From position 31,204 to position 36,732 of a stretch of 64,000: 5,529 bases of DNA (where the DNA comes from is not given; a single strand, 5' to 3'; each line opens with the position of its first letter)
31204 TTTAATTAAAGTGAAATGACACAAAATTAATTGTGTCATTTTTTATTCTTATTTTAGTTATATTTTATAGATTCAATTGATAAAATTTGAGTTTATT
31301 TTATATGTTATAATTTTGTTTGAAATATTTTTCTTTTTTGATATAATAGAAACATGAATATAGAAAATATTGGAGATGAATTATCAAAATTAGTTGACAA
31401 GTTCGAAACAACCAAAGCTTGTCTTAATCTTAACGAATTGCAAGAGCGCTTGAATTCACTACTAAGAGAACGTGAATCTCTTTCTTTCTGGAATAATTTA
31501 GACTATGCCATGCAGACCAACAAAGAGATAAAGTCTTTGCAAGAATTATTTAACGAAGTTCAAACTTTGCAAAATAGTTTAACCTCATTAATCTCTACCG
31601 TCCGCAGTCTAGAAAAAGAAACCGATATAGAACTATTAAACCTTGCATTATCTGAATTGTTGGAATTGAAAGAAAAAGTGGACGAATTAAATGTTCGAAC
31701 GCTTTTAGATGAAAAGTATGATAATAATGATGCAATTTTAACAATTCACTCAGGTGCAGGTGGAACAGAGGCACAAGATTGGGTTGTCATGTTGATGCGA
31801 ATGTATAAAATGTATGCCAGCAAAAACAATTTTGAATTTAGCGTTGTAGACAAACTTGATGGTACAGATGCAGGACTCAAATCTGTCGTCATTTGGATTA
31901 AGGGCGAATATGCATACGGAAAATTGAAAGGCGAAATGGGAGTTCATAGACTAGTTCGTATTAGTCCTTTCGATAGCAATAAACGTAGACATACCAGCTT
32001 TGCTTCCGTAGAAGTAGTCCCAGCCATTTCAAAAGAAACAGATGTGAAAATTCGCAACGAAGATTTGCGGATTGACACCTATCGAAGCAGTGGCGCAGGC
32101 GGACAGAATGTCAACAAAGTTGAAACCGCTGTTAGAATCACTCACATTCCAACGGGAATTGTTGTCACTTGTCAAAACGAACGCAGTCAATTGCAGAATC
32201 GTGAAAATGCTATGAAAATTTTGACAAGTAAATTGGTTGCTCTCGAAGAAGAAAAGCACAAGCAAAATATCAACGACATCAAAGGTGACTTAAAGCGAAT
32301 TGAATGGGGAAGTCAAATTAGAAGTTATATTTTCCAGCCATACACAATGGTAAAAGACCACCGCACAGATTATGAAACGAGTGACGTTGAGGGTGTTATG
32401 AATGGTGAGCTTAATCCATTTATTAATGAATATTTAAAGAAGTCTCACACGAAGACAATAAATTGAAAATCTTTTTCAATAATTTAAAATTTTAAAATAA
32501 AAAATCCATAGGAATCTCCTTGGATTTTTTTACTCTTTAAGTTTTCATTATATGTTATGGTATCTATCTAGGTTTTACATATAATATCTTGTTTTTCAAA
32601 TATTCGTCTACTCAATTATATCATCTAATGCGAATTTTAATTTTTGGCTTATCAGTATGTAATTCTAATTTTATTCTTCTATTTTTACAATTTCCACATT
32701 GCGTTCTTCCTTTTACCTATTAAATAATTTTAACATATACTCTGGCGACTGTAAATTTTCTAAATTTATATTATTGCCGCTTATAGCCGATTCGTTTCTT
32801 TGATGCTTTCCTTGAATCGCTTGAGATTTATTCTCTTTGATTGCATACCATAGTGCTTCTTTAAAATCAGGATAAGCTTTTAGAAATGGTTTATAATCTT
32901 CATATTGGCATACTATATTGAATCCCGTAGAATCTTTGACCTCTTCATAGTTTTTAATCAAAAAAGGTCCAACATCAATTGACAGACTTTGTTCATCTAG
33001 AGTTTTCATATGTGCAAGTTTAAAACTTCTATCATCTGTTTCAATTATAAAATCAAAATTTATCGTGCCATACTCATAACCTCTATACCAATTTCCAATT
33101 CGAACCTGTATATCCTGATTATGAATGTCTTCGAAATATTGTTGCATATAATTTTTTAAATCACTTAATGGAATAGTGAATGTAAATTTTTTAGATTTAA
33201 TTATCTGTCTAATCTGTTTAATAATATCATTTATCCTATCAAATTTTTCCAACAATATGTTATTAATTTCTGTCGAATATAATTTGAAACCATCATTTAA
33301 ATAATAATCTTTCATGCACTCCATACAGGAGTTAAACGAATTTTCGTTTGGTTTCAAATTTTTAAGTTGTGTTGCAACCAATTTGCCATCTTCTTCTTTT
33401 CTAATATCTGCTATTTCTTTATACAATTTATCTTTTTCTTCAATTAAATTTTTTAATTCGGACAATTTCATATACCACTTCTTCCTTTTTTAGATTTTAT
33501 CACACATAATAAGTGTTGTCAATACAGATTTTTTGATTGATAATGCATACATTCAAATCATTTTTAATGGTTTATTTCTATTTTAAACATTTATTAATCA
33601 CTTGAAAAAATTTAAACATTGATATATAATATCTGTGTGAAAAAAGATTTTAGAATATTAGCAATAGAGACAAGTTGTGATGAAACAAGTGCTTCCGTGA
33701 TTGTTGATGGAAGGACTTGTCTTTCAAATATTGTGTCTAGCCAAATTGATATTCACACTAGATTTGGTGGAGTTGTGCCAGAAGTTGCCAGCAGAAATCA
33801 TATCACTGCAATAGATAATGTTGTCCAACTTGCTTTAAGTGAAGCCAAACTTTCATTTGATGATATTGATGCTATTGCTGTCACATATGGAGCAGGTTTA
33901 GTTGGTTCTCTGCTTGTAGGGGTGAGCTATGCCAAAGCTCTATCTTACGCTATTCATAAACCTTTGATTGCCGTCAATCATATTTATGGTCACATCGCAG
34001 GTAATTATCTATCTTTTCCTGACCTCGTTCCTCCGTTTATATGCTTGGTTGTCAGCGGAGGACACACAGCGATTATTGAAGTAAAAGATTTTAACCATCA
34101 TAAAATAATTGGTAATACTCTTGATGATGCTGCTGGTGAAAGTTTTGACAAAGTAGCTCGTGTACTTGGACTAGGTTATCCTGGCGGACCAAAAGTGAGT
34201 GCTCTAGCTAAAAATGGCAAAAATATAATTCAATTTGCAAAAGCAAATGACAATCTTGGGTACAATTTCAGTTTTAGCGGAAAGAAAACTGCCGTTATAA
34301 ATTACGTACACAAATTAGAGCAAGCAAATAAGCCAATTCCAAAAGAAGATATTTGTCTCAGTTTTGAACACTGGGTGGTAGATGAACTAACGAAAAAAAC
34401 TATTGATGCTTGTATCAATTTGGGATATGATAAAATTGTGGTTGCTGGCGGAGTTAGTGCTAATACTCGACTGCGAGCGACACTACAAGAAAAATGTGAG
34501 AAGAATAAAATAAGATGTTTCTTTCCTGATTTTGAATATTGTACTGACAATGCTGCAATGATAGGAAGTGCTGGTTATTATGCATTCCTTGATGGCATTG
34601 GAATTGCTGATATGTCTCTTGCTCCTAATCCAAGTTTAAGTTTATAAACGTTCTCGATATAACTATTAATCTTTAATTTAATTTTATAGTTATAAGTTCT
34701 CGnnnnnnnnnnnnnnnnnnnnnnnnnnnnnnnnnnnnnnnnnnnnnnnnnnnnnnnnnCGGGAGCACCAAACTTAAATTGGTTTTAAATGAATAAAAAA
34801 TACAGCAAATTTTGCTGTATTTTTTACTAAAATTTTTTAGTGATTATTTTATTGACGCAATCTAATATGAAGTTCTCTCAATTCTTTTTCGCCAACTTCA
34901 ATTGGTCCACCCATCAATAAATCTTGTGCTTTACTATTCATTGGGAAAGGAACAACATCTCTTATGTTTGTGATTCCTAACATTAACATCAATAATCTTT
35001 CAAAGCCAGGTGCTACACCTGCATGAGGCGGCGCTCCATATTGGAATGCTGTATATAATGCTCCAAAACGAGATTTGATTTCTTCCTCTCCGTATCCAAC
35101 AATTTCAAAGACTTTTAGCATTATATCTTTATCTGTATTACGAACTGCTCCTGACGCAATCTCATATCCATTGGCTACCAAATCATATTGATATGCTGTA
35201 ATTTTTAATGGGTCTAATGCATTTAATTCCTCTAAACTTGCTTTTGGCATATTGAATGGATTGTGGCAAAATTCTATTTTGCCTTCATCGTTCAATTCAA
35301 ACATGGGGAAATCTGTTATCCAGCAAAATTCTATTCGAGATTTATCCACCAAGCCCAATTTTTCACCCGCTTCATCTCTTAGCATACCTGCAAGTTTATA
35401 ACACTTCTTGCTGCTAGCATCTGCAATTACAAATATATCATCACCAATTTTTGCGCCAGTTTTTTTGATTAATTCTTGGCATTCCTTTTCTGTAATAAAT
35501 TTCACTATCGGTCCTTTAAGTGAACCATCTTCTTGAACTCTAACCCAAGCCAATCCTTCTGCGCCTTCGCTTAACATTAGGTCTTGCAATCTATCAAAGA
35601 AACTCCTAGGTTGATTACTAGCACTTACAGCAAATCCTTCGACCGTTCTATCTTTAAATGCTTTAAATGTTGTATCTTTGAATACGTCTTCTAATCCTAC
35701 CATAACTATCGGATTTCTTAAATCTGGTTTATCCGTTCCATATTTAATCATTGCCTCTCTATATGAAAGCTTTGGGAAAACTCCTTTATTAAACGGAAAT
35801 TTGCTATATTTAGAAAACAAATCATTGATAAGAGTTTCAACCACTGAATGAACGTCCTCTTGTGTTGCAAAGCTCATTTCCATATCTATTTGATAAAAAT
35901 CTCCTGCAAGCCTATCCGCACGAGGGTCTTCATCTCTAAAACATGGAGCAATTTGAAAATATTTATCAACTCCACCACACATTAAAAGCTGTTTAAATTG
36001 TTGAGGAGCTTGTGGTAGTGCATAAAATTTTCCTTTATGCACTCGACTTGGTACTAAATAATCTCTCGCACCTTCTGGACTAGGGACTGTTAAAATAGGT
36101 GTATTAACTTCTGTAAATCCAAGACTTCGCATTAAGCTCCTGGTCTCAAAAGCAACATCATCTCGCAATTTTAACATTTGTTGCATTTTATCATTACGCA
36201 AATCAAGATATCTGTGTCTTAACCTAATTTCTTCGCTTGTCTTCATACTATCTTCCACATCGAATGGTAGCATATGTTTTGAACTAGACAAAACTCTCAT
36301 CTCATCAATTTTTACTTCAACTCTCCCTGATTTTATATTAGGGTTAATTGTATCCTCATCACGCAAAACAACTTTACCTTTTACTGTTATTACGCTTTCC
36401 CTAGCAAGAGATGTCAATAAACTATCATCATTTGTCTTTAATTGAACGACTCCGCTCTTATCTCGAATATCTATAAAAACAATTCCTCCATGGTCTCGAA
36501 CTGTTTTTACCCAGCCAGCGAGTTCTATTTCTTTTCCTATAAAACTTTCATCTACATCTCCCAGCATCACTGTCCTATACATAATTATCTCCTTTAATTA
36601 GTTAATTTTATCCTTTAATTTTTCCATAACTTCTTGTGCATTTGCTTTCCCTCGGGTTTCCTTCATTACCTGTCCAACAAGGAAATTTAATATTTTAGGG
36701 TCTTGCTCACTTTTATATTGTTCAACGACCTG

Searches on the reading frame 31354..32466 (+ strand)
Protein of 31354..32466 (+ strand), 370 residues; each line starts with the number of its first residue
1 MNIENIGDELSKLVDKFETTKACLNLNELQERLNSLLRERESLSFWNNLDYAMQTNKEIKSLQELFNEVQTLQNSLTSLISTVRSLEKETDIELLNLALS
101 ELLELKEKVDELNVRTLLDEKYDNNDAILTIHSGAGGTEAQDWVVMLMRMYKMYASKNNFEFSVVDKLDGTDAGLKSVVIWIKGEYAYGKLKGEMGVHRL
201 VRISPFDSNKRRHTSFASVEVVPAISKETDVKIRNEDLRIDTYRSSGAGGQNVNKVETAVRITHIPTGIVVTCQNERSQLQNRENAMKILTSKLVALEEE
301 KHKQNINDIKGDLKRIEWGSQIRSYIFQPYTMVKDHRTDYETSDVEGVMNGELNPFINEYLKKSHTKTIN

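Call 43: search_protein_families(library=ncbifam, max_evalue=1e-10, proteins=[window:31354-32466:+])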
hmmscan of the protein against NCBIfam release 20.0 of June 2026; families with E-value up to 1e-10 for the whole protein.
window:31354-32466:+ (370 aa): 5 families
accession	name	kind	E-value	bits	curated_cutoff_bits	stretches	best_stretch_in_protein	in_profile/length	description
TIGR00020.2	prfB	exception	1e-143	478.6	370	1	11-362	2-353/353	peptide chain release factor 2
NF001859.2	PRK00591.1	equivalog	2.9e-82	276.6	400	1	26-367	1-345/347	peptide chain release factor 1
TIGR00019.1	prfA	equivalog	7.1e-80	268.6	423.25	1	25-366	9-352/361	peptide chain release factor 1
TIGR03072.1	release_prfH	equivalog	4.1e-34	117.9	166.65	1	129-324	3-194/200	peptide chain release factor H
NF006718.0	PRK09256.1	equivalog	6.5e-14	51.8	100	0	228-263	7-42/140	alternative ribosome rescue aminoacyl-tRNA hydrolase ArfB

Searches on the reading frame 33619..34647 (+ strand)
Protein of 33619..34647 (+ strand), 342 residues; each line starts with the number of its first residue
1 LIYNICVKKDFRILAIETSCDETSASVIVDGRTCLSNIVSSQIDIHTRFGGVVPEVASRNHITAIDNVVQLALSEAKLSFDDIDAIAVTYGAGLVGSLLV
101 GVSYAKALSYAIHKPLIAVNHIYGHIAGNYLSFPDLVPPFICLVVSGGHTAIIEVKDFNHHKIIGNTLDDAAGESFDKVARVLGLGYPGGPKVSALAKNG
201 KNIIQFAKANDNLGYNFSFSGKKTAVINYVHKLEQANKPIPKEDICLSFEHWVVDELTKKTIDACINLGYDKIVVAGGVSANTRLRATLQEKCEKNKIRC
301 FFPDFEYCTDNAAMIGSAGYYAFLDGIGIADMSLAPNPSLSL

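Call 3: search_protein_families(library=ncbifam, proteins=[window:33619-34647:+])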
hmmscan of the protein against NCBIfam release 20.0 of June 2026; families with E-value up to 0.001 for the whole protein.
window:33619-34647:+ (342 aa): 6 families
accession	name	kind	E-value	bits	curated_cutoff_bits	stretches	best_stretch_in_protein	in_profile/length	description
TIGR03723.1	T6A_TsaD_YgjD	equivalog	7.5e-125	416.2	296.1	1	13-322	1-312/314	tRNA (adenosine(37)-N6)-threonylcarbamoyltransferase complex transferase subunit TsaD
TIGR00329.1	gcp_kae1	subfamily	1.2e-103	346.6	207.8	1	14-316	1-305/305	tRNA (adenosine(37)-N6)-threonylcarbamoyltransferase complex transferase subunit TsaD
TIGR03722.2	arch_KAE1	equivalog_domain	2.5e-60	204.3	375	1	13-327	1-301/323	KEOPS complex N(6)-L-threonylcarbamoyladenine synthase Kae1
NF007174.0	PRK09605.1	equivalog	2.5e-57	194.6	447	1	12-325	2-301/535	bifunctional N(6)-L-threonylcarbamoyladenine synthase/serine/threonine protein kinase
TIGR03725.1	T6A_YeaZ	equivalog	2.5e-11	44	69.3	1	13-120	1-92/212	tRNA (adenosine(37)-N6)-threonylcarbamoyltransferase complex dimerization subunit type 1 TsaB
TIGR00143.1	hypF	equivalog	2e-06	26.3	466.1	1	156-317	577-736/741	carbamoyltransferase HypF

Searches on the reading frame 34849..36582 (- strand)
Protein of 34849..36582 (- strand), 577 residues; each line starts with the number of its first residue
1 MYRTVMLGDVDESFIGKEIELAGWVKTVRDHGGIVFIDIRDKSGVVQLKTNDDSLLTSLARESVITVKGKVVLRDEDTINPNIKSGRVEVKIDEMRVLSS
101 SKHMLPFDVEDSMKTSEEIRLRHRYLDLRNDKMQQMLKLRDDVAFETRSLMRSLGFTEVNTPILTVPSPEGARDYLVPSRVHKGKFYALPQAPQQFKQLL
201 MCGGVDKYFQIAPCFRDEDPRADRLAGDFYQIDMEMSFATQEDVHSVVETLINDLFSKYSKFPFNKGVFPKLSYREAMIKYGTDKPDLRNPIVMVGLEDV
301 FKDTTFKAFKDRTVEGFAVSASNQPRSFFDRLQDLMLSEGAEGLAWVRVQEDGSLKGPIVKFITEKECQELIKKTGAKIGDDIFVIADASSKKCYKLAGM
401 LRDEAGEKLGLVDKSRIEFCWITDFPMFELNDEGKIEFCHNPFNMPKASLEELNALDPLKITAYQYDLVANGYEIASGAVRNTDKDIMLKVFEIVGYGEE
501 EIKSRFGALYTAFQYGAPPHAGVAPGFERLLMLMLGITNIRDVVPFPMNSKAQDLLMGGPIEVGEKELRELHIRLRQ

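Call 3: search_protein_families(library=ncbifam, proteins=[window:34849-36582:-])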
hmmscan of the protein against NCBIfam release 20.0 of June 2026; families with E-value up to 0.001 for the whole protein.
window:34849-36582:- (577 aa): 16 families
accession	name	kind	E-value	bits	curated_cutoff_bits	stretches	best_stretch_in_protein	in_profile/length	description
NF001750.0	PRK00476.1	equivalog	4.4e-221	735.3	443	1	1-576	3-587/590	aspartate--tRNA ligase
TIGR00459.1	aspS_bact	equivalog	3.4e-186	620.1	373.85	1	2-574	2-582/586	aspartate--tRNA ligase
NF009460.0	PRK12820.1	equivalog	1.9e-134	449.5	1379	1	5-572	24-614/723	bifunctional aspartyl-tRNA synthetase/aspartyl/glutamyl-tRNA amidotransferase subunit C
NF003483.0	PRK05159.1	equivalog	3.3e-67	227.2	353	2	2-258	3-257/438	aspartate--tRNA(Asn) ligase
TIGR00458.1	aspS_nondisc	equivalog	3.3e-64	217.4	368.4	2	8-260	4-254/428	aspartate--tRNA(Asn) ligase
NF003037.0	PRK03932.1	equivalog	2.9e-41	141.9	414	2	12-257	12-260/451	asparagine--tRNA ligase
TIGR00457.1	asnS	equivalog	3.7e-38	131.5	342.6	2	13-257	13-262/455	asparagine--tRNA ligase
TIGR00499.1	lysS_bact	equivalog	4.9e-33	114.5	427.6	2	17-261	54-295/496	lysine--tRNA ligase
NF001756.1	PRK00484.1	subfamily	6.4e-33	114.1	468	2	16-258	51-289/488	lysine--tRNA ligase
NF002821.0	PRK02983.1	equivalog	5.4e-27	94.2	742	2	12-218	655-859/1102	bifunctional lysylphosphatidylglycerol synthetase/lysine--tRNA ligase LysX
NF009101.0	PRK12445.1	subfamily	3.8e-26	91.7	1026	2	17-284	66-341/505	lysine--tRNA ligase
NF005052.0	PRK06462.1-1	equivalog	6.6e-15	55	368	1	108-256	21-170/353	asparagine synthetase A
NF005054.0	PRK06462.1-4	equivalog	1.2e-13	50.9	309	1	124-285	12-193/318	asparagine synthetase A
TIGR00462.1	genX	equivalog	2.3e-12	47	286.9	2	445-546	201-304/304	EF-P lysine aminoacylase EpmA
NF006828.0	PRK09350.1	equivalog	1.3e-08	34.5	264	1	462-549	232-323/325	elongation factor P--(R)-beta-lysine ligase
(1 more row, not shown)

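Call 78: search_solved_structures(query=window:34849-36582:-, max_evalue=1e-50, show_alignments=0)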
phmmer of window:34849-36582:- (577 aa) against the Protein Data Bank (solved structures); distinct sequences matched with E-value up to 1e-50: 10.
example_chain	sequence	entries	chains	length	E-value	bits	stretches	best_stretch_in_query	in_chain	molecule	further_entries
4wj3_M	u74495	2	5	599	2.2e-138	465.4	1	2-577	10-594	Aspartate--tRNA(Asp/Asn) ligase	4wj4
6wom_A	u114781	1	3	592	6.1e-132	444.1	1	1-574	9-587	Aspartate--tRNA ligase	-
1c0a_A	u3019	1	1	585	1.7e-129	436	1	3-574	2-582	ASPARTYL TRNA SYNTHETASE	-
1eqr_A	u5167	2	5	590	1.7e-129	436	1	3-574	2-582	ASPARTYL-TRNA SYNTHETASE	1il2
1efw_A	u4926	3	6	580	1.1e-128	433.3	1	1-573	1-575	ASPARTYL-TRNA SYNTHETASE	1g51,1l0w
6hhv_A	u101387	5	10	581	1.1e-128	433.3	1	1-573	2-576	Aspartate--tRNA(Asp) ligase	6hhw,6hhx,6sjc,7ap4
4rmf_A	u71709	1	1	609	4.3e-127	428.1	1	1-570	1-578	Aspartate--tRNA(Asp/Asn) ligase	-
4o2d_A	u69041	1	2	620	7e-127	427.4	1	3-570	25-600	Aspartate--tRNA ligase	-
5w25_A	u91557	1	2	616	1.7e-126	426.2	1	8-570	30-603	Aspartate--tRNA(Asp/Asn) ligase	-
4ah6_A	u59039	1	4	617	1.4e-100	340.6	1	3-575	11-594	ASPARTATE--TRNA LIGASE, MITOCHONDRIAL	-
